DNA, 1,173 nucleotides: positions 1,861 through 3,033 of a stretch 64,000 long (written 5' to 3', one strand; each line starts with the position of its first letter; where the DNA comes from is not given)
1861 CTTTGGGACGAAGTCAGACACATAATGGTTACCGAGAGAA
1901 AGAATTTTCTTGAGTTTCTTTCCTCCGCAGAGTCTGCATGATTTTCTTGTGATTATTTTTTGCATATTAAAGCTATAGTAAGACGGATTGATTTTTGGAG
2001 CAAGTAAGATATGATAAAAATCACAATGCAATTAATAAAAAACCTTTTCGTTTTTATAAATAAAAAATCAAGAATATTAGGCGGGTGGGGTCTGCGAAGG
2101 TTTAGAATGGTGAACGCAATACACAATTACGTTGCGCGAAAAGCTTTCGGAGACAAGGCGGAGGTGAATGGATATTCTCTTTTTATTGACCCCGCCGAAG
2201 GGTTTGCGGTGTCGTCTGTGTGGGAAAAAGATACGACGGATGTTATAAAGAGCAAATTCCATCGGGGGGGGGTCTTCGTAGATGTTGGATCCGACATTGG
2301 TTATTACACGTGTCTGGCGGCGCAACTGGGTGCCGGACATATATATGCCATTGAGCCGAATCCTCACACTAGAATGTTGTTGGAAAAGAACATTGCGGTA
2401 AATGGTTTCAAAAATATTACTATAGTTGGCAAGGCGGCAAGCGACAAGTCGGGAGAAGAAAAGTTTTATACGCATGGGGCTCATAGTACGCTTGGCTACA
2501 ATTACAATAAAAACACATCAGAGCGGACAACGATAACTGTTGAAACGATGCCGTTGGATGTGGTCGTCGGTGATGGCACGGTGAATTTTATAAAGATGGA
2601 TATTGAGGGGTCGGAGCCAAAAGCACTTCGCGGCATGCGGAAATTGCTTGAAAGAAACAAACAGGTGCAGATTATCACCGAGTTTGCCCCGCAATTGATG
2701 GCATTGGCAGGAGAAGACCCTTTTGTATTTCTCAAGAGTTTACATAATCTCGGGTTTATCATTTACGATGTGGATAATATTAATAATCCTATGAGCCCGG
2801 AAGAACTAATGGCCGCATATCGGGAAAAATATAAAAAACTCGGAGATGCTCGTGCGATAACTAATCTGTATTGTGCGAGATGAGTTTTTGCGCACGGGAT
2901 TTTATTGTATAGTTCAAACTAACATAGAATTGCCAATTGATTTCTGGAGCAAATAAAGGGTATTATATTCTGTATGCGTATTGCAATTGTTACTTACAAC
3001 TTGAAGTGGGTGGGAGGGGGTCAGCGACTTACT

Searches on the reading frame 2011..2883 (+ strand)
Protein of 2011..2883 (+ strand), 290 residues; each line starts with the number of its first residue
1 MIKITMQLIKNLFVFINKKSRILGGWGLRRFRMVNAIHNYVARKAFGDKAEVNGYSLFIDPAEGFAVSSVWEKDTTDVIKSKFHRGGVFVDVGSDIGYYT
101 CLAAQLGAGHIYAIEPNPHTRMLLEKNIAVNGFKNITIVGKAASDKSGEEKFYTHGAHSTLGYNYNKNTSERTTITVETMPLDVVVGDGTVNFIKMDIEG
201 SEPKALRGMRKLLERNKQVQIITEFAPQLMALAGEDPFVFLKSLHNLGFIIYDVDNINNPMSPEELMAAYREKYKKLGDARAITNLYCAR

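Call 40: search_protein_families(library=pfam, proteins=[window:2011-2883:+], max_evalue=0.001)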
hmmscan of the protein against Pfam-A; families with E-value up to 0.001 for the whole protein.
window:2011-2883:+ (290 aa): 2 families
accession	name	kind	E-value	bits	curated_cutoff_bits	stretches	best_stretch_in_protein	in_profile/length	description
PF05050.19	Methyltransf_21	-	6.1e-17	62.7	22.7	1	91-231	1-153/173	Methyltransferase FkbM domain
PF02475.24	TRM5-TYW2_MTfase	-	2.1e-07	31.5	28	1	53-138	6-90/164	TRM5/TYW2 methyltransferase domain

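Call 52: find_homologous_proteins(query=window:2011-2883:+, max_evalue=1e-10)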
Query window:2011-2883:+ (290 aa): 239 proteins with E <= 1e-10 among 1180 candidates; the best 120 are listed.
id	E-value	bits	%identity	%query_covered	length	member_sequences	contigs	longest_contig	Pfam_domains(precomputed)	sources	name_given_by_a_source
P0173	6.8e-189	644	100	98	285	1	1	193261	PF05050.20,PF02475.24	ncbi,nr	ncbi:MAG: FkbM family methyltransferase [Patescibacteria group bacterium]|nr:FkbM family methyltrans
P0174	1.6e-44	170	36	91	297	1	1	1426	PF05050.20,PF02475.24,PF01135.26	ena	-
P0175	2.0e-43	167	35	93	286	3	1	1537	PF05050.20,PF02475.24,PF01135.26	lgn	-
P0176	6.1e-43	165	35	96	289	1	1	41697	PF05050.20,PF02475.24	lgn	-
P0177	2.4e-42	163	37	96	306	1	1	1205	PF05050.20,PF02475.24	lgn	-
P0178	1.9e-41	160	35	98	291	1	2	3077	PF05050.20,PF02475.24,PF01135.26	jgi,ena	-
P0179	3.7e-41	159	35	98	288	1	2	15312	PF05050.20,PF02475.24,PF01135.26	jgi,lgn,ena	jgi:FkbM family methyltransferase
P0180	8.3e-41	158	33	99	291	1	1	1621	PF13847.13,PF05050.20,PF02475.24,PF01135.26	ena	-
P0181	8.7e-41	158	36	93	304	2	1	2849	PF13847.13,PF13649.13,PF05050.20,PF02475.24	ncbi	-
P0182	1.8e-40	157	35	90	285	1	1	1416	PF05050.20,PF02475.24,PF01135.26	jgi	jgi:FkbM family methyltransferase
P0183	7.5e-40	155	36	96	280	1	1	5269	PF05050.20,PF02475.24,PF01135.26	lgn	-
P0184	8.4e-40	155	35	98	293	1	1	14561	PF05050.20,PF02475.24,PF01135.26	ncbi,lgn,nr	ncbi:MAG TPA: FkbM family methyltransferase [Chloroflexia bacterium]|nr:FkbM family methyltransferas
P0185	1.5e-39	154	33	96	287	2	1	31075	PF05050.20,PF02475.24,PF01135.26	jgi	jgi:FkbM family methyltransferase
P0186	3.3e-39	153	34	93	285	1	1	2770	PF05050.20,PF02475.24,PF01135.26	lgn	-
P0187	4.2e-39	153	36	99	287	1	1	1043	PF05050.20,PF02475.24,PF01135.26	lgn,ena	-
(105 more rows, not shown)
